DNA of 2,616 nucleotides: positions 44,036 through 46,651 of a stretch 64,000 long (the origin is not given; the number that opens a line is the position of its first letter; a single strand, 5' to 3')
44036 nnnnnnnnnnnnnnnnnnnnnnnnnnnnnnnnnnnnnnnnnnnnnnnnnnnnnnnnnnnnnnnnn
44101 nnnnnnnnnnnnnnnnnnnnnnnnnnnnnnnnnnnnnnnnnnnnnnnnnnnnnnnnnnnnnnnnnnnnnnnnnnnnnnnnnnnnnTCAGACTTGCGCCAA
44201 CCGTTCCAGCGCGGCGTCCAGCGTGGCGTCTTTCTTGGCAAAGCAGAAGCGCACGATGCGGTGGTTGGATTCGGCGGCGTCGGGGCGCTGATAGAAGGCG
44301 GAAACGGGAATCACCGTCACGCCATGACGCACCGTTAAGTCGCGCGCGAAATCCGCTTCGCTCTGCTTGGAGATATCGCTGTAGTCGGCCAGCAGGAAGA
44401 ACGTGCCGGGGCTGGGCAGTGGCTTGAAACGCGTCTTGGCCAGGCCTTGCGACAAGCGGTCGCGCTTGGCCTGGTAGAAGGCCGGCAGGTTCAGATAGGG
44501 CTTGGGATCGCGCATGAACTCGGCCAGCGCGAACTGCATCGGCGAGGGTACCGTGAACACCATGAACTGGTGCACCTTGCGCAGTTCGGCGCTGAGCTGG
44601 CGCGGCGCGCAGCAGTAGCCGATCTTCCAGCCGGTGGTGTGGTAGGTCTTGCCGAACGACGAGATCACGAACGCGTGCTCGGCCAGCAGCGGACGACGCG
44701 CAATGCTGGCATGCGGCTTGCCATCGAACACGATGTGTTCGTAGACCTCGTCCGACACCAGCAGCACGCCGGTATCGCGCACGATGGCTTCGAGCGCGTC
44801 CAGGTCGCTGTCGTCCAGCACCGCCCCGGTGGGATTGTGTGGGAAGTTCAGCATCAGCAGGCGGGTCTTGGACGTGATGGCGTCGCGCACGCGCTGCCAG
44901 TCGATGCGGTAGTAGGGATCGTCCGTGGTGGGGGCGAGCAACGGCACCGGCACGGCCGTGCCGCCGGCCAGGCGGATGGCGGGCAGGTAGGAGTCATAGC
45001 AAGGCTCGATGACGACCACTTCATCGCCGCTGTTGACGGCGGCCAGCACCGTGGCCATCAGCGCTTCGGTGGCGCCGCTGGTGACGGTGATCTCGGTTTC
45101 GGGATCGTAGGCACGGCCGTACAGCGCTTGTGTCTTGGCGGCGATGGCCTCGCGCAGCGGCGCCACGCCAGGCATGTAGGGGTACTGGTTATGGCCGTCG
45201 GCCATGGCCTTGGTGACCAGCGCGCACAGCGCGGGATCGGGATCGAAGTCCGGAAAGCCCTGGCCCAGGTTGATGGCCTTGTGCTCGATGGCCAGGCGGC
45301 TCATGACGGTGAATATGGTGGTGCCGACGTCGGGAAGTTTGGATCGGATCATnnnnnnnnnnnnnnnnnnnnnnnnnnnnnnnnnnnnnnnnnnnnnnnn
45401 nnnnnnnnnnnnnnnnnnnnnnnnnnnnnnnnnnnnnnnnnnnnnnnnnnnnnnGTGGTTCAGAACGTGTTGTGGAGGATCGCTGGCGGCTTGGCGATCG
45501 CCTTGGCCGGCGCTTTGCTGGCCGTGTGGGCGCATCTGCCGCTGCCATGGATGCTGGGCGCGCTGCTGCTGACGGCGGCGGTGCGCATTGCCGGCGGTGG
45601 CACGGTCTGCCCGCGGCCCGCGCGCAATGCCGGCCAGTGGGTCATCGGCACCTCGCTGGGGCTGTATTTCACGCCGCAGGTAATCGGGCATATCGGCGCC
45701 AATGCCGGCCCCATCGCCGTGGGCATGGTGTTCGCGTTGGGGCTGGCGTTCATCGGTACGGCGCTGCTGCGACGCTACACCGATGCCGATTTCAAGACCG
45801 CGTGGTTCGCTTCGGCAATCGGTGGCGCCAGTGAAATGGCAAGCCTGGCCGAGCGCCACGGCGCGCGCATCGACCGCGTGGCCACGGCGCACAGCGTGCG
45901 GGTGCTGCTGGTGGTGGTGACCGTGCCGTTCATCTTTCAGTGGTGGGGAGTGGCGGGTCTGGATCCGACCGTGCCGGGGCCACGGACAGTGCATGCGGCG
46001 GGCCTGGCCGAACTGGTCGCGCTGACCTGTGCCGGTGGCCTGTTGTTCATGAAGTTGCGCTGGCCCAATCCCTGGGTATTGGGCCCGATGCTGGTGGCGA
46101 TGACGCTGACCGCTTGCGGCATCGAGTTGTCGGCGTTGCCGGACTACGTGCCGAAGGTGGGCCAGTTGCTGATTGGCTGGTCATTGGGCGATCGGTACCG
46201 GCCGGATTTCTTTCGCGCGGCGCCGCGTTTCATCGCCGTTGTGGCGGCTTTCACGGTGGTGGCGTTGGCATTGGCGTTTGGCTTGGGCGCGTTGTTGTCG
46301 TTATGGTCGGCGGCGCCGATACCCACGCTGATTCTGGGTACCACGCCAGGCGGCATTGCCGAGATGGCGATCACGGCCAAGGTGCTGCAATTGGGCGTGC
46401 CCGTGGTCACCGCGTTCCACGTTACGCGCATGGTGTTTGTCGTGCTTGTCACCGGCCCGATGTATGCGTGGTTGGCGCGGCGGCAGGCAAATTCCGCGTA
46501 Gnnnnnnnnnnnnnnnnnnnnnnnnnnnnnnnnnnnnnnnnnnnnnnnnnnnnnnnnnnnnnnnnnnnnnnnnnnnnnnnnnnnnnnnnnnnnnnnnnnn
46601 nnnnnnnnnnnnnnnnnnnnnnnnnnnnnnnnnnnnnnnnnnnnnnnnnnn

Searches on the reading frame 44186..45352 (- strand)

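Call 72: search_protein_families(library=pfam, proteins=[window:44186-45352:-], max_evalue=0.00001)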
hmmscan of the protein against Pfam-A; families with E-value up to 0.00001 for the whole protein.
window:44186-45352:- (388 aa): 4 families
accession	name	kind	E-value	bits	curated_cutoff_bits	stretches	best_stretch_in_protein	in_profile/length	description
PF00155.27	Aminotran_1_2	-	8.4e-60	203.3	19.7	1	26-385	3-361/361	Aminotransferase class I and II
PF00266.25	Aminotran_5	-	1.4e-07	31.3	21.5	1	84-203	60-177/371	Aminotransferase class-V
PF01041.23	DegT_DnrJ_EryC1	-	1.6e-06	28.1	19.8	1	88-201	43-145/360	DegT/DnrJ/EryC1/StrS aminotransferase family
PF01053.26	Cys_Met_Meta_PP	-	7.6e-06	25.2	27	0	50-204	37-176/381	Cys/Met metabolism PLP-dependent enzyme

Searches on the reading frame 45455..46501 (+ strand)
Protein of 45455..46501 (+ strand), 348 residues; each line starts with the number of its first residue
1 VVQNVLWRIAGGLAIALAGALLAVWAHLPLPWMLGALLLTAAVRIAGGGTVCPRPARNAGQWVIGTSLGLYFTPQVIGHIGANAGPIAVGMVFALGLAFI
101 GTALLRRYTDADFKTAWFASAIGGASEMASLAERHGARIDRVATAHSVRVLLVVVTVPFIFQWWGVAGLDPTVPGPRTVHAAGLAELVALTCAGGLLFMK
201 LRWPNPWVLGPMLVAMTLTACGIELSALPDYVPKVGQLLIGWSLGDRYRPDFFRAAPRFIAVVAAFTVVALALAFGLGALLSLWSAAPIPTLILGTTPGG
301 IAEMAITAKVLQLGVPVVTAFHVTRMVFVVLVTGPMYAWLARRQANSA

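Call 72: search_protein_families(library=pfam, proteins=[window:45455-46501:+], max_evalue=0.00001)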
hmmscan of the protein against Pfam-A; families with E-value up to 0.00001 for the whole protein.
window:45455-46501:+ (348 aa): 1 family
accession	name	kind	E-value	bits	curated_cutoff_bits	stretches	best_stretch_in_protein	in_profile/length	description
PF05145.17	AbrB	-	8.6e-83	278.3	29.2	1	32-340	1-313/314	Transition state regulatory protein AbrB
